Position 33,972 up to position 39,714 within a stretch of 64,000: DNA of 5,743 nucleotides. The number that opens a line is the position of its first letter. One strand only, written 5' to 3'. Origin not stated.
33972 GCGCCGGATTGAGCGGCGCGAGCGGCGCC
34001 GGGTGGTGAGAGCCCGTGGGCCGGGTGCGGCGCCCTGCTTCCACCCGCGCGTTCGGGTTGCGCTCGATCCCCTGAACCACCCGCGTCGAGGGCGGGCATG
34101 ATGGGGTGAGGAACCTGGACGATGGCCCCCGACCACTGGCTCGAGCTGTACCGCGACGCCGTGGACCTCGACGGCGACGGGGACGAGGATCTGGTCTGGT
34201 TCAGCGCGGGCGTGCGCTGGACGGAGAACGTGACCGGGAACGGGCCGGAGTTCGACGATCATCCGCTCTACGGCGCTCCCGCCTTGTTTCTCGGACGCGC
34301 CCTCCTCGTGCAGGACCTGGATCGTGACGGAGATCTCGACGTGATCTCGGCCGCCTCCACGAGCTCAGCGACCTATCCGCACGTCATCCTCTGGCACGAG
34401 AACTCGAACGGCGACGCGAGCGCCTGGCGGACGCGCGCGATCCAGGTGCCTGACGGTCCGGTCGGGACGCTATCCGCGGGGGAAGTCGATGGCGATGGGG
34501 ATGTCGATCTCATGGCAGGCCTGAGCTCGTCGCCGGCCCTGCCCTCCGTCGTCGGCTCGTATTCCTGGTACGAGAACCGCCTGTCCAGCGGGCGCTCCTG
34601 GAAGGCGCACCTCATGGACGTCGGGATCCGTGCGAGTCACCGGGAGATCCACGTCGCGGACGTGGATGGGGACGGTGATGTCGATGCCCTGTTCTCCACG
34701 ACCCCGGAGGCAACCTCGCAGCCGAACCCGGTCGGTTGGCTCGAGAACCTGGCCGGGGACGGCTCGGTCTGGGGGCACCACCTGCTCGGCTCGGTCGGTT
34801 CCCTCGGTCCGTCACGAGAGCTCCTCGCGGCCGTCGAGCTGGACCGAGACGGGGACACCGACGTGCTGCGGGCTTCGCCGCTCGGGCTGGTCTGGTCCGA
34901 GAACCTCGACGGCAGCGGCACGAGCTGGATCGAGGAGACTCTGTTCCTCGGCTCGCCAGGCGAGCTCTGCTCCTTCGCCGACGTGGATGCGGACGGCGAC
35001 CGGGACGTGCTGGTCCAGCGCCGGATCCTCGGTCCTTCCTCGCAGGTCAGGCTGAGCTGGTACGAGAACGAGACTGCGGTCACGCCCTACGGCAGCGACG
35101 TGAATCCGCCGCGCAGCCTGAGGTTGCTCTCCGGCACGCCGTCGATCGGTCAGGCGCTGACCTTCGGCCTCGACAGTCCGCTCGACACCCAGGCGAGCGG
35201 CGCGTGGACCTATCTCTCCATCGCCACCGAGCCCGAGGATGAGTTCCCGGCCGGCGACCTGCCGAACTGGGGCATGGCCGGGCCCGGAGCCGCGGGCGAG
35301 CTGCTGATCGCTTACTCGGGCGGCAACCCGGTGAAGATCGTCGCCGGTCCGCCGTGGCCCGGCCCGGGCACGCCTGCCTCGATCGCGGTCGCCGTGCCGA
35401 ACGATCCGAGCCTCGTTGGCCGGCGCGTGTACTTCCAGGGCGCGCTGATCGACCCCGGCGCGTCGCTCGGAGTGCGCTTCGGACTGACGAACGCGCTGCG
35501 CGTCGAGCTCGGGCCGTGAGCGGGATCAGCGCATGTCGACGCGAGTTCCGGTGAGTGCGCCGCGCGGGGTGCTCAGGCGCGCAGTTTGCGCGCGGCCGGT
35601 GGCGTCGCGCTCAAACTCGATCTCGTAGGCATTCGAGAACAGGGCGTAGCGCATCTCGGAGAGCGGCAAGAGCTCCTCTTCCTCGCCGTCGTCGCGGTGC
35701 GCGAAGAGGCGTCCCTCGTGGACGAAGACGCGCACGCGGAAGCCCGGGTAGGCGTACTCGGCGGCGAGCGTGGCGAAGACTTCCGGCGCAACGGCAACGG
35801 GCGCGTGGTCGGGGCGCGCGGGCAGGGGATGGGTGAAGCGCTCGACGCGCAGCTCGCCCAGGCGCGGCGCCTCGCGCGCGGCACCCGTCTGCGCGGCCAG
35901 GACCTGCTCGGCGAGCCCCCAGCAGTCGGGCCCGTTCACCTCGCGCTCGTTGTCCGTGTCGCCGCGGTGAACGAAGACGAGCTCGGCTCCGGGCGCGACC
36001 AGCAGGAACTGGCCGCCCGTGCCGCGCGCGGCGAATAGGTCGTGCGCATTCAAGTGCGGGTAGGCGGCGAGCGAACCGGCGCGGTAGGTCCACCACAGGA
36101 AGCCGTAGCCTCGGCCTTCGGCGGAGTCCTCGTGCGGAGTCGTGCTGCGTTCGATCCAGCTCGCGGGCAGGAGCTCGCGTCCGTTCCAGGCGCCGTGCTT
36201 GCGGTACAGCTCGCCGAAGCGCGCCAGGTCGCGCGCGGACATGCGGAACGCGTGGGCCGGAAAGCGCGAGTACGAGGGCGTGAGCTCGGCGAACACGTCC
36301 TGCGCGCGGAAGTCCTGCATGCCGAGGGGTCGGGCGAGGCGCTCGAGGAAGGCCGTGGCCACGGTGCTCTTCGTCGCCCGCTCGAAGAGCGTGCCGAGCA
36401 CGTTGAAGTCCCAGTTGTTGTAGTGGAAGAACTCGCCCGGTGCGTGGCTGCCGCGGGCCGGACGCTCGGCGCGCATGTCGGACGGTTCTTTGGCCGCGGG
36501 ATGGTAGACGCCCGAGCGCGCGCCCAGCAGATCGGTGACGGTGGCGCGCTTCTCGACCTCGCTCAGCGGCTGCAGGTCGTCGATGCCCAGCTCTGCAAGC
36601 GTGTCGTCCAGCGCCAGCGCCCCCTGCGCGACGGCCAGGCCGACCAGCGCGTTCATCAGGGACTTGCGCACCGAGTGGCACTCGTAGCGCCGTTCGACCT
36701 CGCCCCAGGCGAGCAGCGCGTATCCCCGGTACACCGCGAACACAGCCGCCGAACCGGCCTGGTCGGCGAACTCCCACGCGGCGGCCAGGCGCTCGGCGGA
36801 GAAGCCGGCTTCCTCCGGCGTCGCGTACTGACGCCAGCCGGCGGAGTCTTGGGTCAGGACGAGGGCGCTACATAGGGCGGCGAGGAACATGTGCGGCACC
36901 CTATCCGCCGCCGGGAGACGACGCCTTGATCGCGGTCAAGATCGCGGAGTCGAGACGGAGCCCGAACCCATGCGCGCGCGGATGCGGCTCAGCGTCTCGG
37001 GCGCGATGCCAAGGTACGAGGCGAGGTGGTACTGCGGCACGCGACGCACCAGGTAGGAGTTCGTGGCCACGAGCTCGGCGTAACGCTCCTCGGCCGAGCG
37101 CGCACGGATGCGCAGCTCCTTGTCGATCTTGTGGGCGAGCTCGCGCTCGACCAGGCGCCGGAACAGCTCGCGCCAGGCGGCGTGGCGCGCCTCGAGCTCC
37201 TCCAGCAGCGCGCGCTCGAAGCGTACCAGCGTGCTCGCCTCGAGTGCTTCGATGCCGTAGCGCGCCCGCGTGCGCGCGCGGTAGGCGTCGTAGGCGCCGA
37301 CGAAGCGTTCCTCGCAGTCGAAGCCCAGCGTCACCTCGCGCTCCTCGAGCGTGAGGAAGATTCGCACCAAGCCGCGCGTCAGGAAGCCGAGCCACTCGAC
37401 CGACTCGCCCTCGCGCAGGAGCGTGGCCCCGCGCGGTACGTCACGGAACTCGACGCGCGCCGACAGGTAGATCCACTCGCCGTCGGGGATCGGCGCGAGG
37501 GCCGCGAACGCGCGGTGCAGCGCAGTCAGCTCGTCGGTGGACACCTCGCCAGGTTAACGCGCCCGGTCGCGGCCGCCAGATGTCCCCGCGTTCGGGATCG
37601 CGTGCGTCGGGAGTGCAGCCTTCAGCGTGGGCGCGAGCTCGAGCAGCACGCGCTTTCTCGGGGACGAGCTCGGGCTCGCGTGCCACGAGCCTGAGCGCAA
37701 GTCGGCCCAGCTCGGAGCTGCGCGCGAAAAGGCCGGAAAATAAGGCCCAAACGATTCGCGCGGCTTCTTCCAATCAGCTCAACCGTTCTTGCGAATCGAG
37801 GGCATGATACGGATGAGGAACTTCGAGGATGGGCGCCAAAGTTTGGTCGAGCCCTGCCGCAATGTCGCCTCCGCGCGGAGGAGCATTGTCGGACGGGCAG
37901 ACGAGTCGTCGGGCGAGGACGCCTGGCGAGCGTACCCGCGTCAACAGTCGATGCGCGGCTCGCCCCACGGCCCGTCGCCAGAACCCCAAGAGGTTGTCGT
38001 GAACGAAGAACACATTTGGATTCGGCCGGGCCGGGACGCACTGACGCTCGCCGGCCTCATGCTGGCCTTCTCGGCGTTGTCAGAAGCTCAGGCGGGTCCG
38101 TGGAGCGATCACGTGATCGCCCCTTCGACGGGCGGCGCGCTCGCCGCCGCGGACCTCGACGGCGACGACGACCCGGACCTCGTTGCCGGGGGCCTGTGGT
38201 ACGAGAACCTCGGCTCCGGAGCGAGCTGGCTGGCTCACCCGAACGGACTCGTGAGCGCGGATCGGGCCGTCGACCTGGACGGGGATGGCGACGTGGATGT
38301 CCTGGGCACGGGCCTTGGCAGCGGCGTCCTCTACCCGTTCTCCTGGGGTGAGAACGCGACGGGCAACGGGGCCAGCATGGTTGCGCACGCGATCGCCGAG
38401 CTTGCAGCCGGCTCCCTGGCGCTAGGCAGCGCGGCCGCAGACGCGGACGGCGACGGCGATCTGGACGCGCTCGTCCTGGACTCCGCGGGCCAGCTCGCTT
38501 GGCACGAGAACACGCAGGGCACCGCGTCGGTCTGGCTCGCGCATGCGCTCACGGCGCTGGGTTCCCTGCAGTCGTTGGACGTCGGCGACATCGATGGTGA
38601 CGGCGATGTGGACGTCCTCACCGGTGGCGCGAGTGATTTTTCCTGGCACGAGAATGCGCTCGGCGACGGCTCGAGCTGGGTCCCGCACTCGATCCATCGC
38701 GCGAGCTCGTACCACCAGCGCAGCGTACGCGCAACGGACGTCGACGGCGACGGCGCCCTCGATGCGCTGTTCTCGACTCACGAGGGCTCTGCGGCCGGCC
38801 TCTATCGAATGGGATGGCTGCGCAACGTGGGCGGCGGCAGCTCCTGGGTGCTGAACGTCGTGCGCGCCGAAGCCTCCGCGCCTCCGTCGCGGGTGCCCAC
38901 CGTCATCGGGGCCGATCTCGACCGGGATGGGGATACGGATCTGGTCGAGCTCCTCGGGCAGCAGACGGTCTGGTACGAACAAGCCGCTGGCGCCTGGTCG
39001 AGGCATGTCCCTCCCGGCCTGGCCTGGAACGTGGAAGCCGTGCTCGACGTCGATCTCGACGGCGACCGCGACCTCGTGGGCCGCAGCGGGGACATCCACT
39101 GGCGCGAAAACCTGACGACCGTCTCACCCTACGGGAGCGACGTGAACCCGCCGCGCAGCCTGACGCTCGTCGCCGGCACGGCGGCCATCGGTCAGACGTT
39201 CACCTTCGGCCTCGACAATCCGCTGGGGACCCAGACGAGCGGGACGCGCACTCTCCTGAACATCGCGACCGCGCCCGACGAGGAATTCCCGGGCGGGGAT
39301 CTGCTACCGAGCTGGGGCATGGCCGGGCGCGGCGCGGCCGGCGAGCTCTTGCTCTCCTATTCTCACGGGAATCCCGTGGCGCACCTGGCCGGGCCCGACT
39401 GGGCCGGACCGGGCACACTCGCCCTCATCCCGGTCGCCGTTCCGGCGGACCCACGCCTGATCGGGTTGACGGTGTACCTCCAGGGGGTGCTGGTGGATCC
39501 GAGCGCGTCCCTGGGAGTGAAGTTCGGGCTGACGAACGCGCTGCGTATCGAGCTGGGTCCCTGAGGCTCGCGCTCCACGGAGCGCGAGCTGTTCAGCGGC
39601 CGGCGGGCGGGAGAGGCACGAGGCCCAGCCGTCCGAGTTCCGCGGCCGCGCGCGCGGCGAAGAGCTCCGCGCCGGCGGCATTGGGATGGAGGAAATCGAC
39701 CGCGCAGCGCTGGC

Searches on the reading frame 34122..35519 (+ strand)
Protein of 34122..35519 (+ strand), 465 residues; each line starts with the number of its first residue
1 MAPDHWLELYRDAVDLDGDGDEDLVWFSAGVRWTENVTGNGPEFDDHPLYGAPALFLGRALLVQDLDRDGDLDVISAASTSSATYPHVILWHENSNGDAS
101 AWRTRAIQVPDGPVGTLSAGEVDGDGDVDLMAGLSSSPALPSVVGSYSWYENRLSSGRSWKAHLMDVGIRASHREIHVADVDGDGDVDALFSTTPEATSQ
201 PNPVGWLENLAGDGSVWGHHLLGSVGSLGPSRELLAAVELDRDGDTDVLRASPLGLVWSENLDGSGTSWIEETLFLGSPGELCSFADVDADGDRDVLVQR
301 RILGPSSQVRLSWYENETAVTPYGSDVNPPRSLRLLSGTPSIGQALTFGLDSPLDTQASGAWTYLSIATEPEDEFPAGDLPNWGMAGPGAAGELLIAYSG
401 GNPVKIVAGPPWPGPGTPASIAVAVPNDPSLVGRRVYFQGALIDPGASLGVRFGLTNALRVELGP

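Call 61: search_protein_families(library=pfam, proteins=[window:34122-35519:+], max_evalue=0.0001)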
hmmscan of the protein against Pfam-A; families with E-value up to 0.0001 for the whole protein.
window:34122-35519:+ (465 aa): 2 families
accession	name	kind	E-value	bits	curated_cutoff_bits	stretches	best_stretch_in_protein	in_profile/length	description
PF13517.12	FG-GAP_3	-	7.6e-20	71.7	26.9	3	65-131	1-60/61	FG-GAP-like repeat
PF01839.29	FG-GAP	-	1.6e-11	44.2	22.1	0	13-36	7-27/37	FG-GAP repeat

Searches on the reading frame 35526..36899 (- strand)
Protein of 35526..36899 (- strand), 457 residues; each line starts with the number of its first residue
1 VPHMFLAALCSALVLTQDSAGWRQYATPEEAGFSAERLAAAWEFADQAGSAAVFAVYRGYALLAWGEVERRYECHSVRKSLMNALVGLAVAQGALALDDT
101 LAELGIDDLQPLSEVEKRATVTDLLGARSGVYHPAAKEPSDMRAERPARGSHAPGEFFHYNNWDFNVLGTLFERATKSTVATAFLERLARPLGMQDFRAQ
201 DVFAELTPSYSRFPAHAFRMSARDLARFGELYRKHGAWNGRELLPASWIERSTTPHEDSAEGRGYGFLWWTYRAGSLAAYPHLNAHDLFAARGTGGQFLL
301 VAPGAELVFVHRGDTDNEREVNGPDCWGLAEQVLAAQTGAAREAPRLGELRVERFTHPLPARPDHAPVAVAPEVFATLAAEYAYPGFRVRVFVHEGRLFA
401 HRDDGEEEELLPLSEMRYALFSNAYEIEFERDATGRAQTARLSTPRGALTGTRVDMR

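Call 61: search_protein_families(library=pfam, proteins=[window:35526-36899:-], max_evalue=0.0001)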
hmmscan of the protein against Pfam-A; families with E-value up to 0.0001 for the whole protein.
window:35526-36899:- (457 aa): 1 family
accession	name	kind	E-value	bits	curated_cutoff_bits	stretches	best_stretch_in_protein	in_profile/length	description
PF00144.29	Beta-lactamase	-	3.1e-24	86.2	27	1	52-310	17-305/329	Beta-lactamase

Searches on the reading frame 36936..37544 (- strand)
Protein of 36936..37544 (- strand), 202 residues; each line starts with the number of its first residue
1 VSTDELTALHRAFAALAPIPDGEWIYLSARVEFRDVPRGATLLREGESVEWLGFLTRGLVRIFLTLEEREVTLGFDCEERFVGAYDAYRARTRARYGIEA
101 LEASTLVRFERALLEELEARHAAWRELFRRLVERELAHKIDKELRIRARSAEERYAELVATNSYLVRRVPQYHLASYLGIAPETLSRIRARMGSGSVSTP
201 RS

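Call 60: search_protein_families(library=pfam, proteins=[window:36936-37544:-], max_evalue=0.0001)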
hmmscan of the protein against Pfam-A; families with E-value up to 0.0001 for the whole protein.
window:36936-37544:- (202 aa): 1 family
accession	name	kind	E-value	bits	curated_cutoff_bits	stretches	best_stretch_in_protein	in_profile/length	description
PF00027.35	cNMP_binding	-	7.6e-08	32.7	27.5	1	34-120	2-88/89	Cyclic nucleotide-binding domain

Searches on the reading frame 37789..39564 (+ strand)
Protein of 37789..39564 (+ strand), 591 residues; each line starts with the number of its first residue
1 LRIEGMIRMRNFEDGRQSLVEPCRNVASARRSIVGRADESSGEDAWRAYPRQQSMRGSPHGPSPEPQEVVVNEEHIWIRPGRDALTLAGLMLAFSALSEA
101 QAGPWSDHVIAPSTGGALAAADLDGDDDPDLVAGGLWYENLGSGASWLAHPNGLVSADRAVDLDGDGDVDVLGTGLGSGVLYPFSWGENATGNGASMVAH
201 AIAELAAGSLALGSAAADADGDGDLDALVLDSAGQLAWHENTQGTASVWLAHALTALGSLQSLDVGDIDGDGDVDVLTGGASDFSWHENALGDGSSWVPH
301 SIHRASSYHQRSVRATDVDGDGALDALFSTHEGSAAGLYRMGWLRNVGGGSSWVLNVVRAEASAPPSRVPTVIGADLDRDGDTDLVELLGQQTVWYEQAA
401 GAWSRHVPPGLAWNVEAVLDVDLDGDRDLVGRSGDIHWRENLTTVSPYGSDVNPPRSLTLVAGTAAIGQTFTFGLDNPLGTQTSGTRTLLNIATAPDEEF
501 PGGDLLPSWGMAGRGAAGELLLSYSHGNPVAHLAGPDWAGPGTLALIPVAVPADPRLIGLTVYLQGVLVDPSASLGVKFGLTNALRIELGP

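Call 60: search_protein_families(library=pfam, proteins=[window:37789-39564:+], max_evalue=0.0001)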
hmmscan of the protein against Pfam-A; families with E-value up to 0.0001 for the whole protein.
window:37789-39564:+ (591 aa): 2 families
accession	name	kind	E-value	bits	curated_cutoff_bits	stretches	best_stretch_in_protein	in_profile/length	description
PF13517.12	FG-GAP_3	-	1.8e-20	73.8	26.9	3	218-277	1-60/61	FG-GAP-like repeat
PF01839.29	FG-GAP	-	1e-09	38.5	22.1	0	115-134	2-21/37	FG-GAP repeat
